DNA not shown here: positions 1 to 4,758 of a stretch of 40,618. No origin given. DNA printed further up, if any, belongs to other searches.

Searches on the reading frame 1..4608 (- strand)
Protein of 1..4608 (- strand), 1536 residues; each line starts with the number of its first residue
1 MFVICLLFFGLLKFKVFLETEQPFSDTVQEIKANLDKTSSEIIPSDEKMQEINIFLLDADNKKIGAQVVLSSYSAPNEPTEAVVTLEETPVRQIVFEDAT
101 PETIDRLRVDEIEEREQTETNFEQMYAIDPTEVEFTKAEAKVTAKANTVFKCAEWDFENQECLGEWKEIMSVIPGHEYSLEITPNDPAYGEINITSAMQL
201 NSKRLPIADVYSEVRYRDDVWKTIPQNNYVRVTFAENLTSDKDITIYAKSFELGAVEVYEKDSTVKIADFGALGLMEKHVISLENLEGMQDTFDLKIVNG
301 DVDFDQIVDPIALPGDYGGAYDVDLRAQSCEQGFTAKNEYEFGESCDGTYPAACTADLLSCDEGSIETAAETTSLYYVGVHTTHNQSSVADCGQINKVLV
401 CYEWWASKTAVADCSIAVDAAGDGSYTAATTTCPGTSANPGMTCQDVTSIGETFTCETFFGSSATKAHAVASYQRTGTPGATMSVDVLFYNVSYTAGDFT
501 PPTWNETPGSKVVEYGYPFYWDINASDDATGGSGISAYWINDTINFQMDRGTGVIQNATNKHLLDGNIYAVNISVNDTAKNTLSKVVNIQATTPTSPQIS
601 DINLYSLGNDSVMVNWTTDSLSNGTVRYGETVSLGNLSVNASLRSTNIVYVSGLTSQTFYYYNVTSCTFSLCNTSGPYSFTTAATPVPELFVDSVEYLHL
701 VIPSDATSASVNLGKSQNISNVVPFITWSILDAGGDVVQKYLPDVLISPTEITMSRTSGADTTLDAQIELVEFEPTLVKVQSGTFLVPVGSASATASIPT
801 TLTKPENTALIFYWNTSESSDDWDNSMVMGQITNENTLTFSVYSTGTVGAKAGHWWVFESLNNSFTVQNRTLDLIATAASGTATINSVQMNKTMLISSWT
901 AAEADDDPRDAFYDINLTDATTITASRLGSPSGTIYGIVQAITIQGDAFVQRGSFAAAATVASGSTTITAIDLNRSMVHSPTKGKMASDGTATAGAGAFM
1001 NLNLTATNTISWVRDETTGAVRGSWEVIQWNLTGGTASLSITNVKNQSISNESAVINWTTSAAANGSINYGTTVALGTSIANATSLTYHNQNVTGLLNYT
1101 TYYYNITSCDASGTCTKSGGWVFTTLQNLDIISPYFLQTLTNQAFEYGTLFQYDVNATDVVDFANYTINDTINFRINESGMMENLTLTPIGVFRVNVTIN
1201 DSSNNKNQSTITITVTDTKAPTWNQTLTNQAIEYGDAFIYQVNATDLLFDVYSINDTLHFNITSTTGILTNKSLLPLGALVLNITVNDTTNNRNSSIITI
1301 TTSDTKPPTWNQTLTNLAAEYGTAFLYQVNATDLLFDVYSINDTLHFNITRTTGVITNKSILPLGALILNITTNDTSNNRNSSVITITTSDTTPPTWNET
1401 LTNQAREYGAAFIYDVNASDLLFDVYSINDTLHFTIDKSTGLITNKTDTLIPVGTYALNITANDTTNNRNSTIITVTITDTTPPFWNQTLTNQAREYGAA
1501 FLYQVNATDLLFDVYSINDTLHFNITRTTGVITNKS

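Call 91: search_protein_families(library=pfam, proteins=[window:1-4608:-], max_evalue=0.001)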
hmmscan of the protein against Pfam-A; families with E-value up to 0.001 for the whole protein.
window:1-4608:- (1536 aa): 3 families
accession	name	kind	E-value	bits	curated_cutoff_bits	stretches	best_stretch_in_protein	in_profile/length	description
PF16656.11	Pur_ac_phosph_N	-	2.4e-05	25.2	30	1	604-682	6-93/93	Purple acid Phosphatase, N-terminal domain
PF02494.22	HYR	-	0.00018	22.2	21.7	0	1391-1478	2-81/81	HYR domain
PF06974.18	WS_DGAT_C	-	0.00032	21.2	20.7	0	1207-1271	65-129/145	WS/DGAT C-terminal domain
